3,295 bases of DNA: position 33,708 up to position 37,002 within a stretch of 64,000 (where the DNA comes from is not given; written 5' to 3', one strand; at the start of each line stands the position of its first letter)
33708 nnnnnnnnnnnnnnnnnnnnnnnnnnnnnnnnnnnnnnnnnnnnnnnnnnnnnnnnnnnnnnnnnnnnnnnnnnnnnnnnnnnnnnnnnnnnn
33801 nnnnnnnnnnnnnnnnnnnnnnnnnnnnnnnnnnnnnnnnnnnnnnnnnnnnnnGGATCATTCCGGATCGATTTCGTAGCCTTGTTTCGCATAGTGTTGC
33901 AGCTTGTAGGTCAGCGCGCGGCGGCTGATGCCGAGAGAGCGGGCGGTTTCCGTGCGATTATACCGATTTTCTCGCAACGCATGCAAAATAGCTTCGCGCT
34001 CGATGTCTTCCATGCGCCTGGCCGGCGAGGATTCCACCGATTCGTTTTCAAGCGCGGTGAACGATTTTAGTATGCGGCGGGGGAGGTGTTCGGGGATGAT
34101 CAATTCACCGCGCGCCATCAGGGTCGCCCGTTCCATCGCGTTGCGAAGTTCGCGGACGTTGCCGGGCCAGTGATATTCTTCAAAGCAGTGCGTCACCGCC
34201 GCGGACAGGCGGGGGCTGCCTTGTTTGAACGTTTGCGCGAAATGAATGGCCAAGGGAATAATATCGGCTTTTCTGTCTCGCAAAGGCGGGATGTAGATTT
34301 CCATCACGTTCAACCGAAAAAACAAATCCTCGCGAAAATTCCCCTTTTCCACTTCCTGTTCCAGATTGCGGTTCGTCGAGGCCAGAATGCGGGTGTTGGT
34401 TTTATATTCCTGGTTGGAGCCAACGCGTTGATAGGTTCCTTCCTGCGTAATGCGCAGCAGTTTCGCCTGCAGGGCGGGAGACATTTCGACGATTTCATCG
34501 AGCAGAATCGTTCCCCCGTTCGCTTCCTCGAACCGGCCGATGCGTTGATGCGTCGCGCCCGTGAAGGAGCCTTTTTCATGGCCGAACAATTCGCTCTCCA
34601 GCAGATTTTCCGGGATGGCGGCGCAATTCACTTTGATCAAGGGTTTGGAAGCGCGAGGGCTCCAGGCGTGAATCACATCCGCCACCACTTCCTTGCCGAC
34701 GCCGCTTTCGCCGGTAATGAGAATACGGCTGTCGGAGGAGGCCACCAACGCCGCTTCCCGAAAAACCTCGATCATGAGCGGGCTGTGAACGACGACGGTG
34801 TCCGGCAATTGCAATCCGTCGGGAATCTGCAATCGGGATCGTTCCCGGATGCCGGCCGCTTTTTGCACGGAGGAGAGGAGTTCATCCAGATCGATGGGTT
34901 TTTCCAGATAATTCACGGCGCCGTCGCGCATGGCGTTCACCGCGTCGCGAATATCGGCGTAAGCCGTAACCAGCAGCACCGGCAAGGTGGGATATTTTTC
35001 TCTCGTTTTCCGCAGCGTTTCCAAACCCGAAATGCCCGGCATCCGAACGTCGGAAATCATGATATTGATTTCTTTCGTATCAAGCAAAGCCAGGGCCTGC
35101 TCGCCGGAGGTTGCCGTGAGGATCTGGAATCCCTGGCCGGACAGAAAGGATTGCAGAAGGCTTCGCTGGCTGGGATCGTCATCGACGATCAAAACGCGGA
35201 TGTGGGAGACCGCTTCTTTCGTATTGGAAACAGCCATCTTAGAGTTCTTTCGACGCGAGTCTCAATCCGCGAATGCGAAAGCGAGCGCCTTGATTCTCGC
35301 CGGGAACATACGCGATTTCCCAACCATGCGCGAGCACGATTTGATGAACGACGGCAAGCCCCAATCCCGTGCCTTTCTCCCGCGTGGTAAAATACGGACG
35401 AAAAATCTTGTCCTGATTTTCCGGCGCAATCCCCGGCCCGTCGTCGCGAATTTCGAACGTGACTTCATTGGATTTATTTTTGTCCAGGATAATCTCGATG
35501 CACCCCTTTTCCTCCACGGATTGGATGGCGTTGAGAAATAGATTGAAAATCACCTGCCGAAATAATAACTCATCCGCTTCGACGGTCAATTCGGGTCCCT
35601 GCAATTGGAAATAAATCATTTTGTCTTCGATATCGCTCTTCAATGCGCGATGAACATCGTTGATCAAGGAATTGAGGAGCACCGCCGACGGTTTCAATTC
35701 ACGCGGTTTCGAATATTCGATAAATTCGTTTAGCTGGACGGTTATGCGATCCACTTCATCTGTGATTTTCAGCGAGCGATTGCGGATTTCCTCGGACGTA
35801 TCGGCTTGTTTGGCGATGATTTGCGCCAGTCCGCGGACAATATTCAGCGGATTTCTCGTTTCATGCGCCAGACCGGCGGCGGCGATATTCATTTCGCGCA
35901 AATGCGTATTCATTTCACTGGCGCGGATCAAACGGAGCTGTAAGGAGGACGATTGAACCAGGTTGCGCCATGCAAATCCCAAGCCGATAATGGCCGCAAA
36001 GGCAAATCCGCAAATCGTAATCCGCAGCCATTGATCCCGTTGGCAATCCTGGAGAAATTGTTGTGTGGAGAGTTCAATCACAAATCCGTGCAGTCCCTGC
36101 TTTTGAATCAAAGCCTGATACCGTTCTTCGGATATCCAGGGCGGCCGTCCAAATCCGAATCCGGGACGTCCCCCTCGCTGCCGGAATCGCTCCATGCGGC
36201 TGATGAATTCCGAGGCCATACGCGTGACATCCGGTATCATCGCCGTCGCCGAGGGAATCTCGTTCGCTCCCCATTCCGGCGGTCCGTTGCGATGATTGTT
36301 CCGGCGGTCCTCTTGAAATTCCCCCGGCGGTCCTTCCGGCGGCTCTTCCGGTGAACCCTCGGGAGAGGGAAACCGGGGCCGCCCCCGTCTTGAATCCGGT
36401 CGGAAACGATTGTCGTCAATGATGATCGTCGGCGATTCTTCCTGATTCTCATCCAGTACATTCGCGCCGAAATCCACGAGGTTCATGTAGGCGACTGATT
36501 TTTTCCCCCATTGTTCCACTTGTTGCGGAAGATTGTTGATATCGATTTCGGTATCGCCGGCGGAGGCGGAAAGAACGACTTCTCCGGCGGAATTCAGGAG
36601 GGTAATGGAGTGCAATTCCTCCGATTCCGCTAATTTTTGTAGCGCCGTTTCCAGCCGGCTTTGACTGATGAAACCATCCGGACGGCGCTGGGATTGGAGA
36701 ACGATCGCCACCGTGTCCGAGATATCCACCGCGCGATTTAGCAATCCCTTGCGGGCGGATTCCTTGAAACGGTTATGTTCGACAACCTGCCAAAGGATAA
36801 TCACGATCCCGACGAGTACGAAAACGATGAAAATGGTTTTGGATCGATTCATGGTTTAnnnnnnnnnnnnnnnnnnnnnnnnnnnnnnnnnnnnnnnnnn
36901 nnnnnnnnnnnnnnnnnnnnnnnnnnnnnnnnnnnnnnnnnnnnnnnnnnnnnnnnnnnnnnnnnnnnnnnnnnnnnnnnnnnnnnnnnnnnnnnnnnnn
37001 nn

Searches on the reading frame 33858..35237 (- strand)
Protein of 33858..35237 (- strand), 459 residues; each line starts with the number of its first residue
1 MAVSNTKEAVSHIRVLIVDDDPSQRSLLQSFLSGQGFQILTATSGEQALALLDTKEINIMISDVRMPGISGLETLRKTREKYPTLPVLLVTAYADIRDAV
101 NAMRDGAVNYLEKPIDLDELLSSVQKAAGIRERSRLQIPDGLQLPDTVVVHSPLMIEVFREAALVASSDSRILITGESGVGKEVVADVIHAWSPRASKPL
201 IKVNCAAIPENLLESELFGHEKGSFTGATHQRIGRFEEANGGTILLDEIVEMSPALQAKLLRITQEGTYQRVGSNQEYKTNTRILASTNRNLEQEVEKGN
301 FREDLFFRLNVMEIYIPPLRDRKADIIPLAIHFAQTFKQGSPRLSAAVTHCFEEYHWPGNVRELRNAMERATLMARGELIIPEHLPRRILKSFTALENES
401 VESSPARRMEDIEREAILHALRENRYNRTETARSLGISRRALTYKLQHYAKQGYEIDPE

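Call 13: search_protein_families(library=pfam, proteins=[window:33858-35237:-])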
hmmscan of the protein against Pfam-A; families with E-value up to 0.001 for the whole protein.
window:33858-35237:- (459 aa): 8 families
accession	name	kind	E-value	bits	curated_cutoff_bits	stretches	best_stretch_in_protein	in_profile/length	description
PF00158.32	Sigma54_activat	-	2.4e-68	229.5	20.2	1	149-314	2-167/168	Sigma-54 interaction domain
PF00072.30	Response_reg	-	5.3e-31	107.5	30.2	1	15-124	1-110/111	Response regulator receiver domain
PF25601.1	AAA_lid_14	-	3.9e-21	75.1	27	1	320-392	1-77/87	AAA+ ATPase lid domain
PF14532.12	Sigma54_activ_2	-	1.8e-19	70.8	25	1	151-319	3-138/138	Sigma-54 interaction domain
PF02954.25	HTH_8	-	7.4e-14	51.6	22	1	409-449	2-42/42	Bacterial regulatory protein, Fis family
PF07728.20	AAA_5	-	1.1e-06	29.1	22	1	172-292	2-125/139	AAA domain (dynein-related subfamily)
PF06490.17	FleQ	-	6e-06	27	22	1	14-127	1-106/108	Flagellar regulatory protein FleQ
PF07724.20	AAA_2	-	0.00054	20.5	27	1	170-300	4-135/166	AAA domain (Cdc48 subfamily)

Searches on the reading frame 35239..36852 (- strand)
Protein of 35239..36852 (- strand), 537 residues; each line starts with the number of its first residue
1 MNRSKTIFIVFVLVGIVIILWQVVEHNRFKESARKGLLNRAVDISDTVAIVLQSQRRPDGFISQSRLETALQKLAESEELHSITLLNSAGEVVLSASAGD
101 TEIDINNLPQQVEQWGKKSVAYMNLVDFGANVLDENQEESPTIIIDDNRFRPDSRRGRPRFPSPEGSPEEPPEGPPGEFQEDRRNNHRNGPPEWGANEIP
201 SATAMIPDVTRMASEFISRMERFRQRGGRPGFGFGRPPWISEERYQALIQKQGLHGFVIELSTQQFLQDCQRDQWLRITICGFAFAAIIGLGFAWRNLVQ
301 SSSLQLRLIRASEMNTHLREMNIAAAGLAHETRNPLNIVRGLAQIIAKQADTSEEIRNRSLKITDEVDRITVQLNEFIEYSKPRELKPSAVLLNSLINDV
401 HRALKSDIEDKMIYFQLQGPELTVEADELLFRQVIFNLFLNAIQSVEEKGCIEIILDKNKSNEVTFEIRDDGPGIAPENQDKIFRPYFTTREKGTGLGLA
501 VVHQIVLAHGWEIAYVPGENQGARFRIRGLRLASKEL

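Call 13: search_protein_families(library=pfam, proteins=[window:35239-36852:-])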
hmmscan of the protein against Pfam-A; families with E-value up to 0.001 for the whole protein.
window:35239-36852:- (537 aa): 2 families
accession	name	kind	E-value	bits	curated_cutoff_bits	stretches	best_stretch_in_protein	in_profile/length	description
PF02518.31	HATPase_c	-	1.6e-23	83.7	26.4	1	427-528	2-106/111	Histidine kinase-, DNA gyrase B-, and HSP90-like ATPase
PF00512.31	HisKA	-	1.2e-09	38.5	26.9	1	325-384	6-64/66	His Kinase A (phospho-acceptor) domain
